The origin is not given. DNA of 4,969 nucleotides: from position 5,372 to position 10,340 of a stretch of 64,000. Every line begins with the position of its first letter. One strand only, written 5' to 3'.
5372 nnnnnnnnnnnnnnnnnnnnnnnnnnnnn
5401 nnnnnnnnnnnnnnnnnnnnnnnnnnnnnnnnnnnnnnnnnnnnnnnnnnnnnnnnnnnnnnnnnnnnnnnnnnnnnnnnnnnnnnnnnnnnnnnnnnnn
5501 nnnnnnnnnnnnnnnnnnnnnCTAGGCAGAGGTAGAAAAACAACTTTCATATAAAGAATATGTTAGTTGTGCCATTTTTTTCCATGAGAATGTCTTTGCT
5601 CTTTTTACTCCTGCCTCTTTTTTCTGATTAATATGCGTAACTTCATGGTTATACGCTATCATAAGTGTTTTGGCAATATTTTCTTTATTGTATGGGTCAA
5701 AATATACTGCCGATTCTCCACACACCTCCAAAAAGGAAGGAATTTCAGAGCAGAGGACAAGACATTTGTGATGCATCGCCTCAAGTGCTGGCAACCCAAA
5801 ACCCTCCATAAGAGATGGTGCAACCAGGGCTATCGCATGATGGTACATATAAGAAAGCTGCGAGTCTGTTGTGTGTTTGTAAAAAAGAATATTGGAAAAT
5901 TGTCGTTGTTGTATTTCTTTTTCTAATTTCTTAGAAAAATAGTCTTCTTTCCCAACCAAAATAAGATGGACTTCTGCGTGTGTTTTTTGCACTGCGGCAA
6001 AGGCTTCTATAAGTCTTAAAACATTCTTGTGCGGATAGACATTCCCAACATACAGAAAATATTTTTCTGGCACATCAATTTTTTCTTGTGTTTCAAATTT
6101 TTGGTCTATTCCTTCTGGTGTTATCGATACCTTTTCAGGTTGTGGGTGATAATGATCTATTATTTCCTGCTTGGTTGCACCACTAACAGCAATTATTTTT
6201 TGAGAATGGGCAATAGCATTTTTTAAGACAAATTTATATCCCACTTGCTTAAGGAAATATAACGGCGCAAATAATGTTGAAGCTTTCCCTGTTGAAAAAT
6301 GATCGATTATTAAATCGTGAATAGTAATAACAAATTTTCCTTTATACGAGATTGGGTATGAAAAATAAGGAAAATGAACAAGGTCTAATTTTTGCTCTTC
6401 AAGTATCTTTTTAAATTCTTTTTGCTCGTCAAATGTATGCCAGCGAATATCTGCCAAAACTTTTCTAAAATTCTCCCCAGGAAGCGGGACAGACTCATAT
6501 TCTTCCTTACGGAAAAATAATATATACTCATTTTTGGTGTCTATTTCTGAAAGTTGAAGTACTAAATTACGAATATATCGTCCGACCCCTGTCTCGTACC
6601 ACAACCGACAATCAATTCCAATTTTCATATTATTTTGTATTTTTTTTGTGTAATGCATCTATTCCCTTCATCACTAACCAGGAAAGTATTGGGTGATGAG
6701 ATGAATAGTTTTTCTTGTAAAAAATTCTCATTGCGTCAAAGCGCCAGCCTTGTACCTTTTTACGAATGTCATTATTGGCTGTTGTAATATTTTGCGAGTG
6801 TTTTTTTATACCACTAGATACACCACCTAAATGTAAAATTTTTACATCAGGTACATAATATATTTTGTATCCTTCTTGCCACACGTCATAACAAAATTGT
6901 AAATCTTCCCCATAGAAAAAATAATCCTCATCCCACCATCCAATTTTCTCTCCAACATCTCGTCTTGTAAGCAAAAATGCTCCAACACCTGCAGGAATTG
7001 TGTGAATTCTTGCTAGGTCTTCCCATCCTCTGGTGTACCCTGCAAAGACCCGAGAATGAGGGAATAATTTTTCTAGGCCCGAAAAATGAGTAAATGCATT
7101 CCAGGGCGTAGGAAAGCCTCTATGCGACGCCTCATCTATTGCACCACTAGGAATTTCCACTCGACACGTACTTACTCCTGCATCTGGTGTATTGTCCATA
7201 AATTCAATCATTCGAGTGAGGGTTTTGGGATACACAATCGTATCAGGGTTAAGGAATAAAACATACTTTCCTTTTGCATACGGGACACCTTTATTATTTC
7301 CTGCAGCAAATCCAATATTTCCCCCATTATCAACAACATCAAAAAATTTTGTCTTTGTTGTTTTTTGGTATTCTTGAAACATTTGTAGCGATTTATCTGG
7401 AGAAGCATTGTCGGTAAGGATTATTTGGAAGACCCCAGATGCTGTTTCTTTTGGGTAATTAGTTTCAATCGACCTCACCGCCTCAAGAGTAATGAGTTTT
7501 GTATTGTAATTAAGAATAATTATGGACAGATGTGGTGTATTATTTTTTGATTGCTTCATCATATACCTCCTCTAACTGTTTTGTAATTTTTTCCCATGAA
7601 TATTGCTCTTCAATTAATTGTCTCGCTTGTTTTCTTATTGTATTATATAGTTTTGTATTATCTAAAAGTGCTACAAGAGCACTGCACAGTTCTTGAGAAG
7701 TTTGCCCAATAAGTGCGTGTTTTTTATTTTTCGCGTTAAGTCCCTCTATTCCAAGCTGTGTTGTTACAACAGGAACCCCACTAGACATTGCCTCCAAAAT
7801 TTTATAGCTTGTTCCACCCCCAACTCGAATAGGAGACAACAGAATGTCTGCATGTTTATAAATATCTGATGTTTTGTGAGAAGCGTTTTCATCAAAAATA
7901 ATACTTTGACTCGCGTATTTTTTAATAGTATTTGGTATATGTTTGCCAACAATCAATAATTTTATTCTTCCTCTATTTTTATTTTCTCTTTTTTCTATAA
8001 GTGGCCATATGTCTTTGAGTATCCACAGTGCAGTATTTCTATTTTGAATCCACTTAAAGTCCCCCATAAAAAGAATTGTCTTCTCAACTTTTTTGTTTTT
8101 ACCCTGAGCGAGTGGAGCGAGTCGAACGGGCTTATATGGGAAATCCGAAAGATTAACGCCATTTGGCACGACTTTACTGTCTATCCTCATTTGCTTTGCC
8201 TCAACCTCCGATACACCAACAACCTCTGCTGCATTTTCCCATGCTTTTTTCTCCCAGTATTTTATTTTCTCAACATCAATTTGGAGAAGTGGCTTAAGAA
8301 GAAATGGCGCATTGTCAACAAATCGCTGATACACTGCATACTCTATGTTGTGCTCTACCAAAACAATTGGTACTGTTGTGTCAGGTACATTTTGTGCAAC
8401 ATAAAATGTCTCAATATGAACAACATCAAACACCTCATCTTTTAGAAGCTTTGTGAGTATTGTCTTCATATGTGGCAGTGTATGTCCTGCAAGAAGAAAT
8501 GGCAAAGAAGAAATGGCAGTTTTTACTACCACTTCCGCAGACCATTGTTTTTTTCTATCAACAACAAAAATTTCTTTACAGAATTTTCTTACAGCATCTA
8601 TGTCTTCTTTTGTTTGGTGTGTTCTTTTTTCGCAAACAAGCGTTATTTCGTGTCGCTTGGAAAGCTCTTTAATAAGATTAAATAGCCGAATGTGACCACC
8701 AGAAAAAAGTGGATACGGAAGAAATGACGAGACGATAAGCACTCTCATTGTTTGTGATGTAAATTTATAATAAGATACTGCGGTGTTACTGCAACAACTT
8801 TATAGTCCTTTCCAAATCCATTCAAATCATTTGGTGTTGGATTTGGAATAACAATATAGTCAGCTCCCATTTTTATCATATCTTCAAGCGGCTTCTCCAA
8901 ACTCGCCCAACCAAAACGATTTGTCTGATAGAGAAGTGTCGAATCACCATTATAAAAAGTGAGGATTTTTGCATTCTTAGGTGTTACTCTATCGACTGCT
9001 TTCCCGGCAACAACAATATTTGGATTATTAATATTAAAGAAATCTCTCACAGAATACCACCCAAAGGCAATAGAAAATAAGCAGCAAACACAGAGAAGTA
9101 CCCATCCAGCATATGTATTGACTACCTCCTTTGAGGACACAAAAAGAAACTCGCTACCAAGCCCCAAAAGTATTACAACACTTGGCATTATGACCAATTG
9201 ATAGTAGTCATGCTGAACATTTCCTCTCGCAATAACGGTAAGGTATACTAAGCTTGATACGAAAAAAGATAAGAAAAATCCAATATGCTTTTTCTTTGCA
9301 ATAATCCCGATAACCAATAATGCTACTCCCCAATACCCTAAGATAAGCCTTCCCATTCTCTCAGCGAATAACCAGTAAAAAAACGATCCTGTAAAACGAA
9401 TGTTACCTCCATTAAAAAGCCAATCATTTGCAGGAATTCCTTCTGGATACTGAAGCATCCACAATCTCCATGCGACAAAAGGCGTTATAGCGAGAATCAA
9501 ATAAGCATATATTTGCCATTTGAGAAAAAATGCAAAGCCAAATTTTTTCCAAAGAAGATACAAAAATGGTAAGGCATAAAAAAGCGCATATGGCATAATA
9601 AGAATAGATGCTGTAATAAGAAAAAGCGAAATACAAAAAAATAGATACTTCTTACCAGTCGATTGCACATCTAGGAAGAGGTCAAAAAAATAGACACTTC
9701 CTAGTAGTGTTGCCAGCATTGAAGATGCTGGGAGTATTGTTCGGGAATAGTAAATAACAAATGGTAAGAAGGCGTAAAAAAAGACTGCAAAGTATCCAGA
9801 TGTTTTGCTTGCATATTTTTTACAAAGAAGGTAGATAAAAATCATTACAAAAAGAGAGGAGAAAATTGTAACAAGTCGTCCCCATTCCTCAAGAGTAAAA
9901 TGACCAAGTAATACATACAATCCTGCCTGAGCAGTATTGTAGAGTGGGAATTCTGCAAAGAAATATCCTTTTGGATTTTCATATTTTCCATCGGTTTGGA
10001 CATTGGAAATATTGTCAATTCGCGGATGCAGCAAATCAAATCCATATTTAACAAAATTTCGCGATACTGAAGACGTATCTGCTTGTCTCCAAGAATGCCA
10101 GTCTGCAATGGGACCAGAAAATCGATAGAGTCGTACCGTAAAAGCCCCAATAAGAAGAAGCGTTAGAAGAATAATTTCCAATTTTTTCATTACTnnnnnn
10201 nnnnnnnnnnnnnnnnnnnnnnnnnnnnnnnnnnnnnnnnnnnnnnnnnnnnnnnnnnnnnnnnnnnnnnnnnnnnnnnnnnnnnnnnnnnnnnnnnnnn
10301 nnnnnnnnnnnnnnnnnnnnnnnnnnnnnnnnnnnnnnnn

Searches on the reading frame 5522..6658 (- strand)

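Call 17: search_protein_families(library=pfam, proteins=[window:5522-6658:-], max_evalue=0.001)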
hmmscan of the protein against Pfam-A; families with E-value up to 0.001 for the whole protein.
window:5522-6658:- (378 aa): 4 families
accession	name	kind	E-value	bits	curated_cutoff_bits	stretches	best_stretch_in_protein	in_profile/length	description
PF00534.26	Glycos_transf_1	-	9.3e-28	97.3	26.4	1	189-339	6-159/172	Glycosyl transferases group 1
PF13692.12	Glyco_trans_1_4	-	1.5e-21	77.6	27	1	199-332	2-136/142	Glycosyl transferases group 1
PF13439.12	Glyco_transf_4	-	2.2e-13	51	28.5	1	24-186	3-168/170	Glycosyltransferase Family 4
PF20706.3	GT4-conflict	-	1.3e-07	31.4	26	1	156-305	151-312/385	Family 4 Glycosyltransferase in conflict systems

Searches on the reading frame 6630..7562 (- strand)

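Call 17: search_protein_families(library=pfam, proteins=[window:6630-7562:-], max_evalue=0.001)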
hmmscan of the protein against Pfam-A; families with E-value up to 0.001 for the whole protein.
window:6630-7562:- (310 aa): 5 families
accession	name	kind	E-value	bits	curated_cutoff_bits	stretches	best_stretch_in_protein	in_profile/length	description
PF00535.33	Glycos_transf_2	-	6e-23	82.1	23.3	1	13-177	1-160/168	Glycosyl transferase family 2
PF13641.12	Glyco_tranf_2_3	-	1.3e-10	42.2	27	1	10-244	1-211/230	Glycosyltransferase like family 2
PF13632.12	Glyco_trans_2_3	-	4.2e-08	33.7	27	1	100-252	1-129/198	Glycosyl transferase family group 2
PF13712.12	Glyco_tranf_2_5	-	1.1e-05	25.8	27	0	193-239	139-181/210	Glycosyltransferase like family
PF10111.15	Glyco_tranf_2_2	-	3.5e-05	23.9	27.3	1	27-122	17-111/276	Glycosyltransferase like family 2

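Call 73: search_protein_families(library=ncbifam, proteins=[window:6630-7562:-], max_evalue=0.01)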
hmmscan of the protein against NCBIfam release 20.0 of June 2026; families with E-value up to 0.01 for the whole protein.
window:6630-7562:- (310 aa): 19 families
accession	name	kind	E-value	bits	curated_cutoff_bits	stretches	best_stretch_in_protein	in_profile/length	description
NF007482.0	PRK10073.1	equivalog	1.8e-12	46.9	423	1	6-137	2-124/334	glycosyltransferase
TIGR03937.1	PgaC_IcaA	equivalog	2.2e-12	46.6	422.3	1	4-132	39-160/407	poly-beta-1,6-N-acetyl-D-glucosamine synthase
NF038302.1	EPS_HpsE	equivalog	8.1e-12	44.7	300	1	12-135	3-124/307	hormogonium polysaccharide biosynthesis glycosyltransferase HpsE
TIGR03111.1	glyc2_xrt_Gpos1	hypoth_equivalog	5e-11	42.1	363.95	1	5-135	44-169/439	TIGR03111 family XrtG-associated glycosyltransferase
NF047683.1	TeichurnBiosyTuaG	equivalog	8.9e-10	38.6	400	1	7-125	3-114/252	teichuronic acid biosynthesis protein TuaG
TIGR01556.1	rhamnosyltran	subfamily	1.6e-09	37.4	200.55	1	42-249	19-205/281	rhamnosyltransferase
NF053739.1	GlytfEpsEBac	equivalog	5.1e-09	35.5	450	1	10-130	1-115/265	glycosyltransferase EpsE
NF050050.1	ProtGlycPglI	equivalog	1e-08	34.9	500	1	10-150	2-136/306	GalNAc(5)-diNAcBac-PP-undecaprenol beta-1,3-glucosyltransferase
NF041875.1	EPS_EpsD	equivalog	2.5e-08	33.7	370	1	12-139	1-120/325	exopolysaccharide biosynthesis glycosyltransferase EpsD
NF038299.1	EPS_HpsN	equivalog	6.3e-08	31.9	425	1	10-254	1-230/317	hormogonium polysaccharide biosynthesis glycosyltransferase HpsN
TIGR03965.1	mycofact_glyco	equivalog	7.6e-08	31.6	280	1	37-124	98-181/467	mycofactocin biosynthesis glycosyltransferase MftF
NF047588.1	GlcsyltransPgfSStrep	equivalog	0.00018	20.8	500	1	12-123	3-111/308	glycosyltransferase PgfS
TIGR04440.1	glyco_TIGR04440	domain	0.00022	21.1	70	1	46-138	30-122/215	TIGR00180 family glycosyltransferase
TIGR04283.1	glyco_like_mftF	equivalog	0.00026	20.7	182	1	13-129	2-105/221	TIGR04283 family arsenosugar biosynthesis glycosyltransferase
TIGR04009.1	wcaE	equivalog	0.00045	19.6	369.2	1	41-113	30-98/248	colanic acid biosynthesis glycosyltransferase WcaE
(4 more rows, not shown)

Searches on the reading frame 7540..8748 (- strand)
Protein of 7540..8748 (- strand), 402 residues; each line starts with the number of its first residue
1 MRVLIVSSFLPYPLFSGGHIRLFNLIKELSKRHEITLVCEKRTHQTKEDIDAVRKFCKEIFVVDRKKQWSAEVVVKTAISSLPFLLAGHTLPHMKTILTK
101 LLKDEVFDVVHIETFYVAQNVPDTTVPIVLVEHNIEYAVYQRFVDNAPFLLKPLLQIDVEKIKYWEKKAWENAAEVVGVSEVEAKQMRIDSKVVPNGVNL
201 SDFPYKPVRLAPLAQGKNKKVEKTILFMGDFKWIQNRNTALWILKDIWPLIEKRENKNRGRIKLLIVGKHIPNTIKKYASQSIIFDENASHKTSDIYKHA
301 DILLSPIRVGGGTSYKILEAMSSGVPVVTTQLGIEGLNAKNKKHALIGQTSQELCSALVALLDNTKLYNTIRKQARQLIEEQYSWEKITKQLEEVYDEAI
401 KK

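Call 17: search_protein_families(library=pfam, proteins=[window:7540-8748:-], max_evalue=0.001)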
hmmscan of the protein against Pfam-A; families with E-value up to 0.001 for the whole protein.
window:7540-8748:- (402 aa): 5 families
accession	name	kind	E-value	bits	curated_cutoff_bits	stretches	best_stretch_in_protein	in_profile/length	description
PF13692.12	Glyco_trans_1_4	-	1.2e-19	71.4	27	1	222-364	1-142/142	Glycosyl transferases group 1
PF13439.12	Glyco_transf_4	-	4.3e-11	43.6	28.5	1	17-201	3-169/170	Glycosyltransferase Family 4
PF00534.26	Glycos_transf_1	-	3.7e-10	40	26.4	1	219-377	12-171/172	Glycosyl transferases group 1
PF13524.12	Glyco_trans_1_2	-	3.1e-08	34.1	25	1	290-393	37-143/144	Glycosyl transferase-like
PF22772.2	WsaF_C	-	0.00022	21.5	27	1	235-358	11-132/133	WsaF, C-terminal domain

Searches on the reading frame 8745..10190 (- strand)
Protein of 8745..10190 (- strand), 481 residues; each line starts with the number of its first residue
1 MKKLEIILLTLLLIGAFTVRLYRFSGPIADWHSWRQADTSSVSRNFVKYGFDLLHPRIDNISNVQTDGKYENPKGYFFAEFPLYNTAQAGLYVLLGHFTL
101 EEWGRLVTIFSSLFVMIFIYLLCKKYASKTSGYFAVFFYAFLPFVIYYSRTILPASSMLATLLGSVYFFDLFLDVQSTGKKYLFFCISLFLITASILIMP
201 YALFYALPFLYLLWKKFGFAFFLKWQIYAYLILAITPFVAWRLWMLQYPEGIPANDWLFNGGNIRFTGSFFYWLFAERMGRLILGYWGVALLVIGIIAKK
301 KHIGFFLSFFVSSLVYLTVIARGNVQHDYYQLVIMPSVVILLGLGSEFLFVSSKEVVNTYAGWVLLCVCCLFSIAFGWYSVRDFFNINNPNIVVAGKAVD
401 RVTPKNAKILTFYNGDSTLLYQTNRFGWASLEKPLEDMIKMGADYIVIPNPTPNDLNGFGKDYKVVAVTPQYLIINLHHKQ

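Call 4: search_protein_families(library=ncbifam, proteins=[window:8745-10190:-], max_evalue=1)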
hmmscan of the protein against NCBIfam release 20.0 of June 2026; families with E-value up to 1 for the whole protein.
window:8745-10190:- (481 aa): 2 families
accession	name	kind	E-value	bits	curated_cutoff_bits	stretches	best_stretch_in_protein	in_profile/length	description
TIGR01000.1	bacteriocin_acc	subfamily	0.29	9.9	258.85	1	327-358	18-48/457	bacteriocin secretion accessory protein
NF047763.1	LIC_10572_fam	equivalog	0.34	10.8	200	0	104-133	87-116/205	LIC_10572 family protein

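Call 5: search_protein_families(library=pfam, proteins=[window:8745-10190:-], max_evalue=1)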
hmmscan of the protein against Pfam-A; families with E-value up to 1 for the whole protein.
window:8745-10190:- (481 aa): 1 family
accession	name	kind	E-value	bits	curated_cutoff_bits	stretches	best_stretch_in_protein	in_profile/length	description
PF13231.12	PMT_2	-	1.2e-06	29.3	26.1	1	101-241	21-157/160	Dolichyl-phosphate-mannose-protein mannosyltransferase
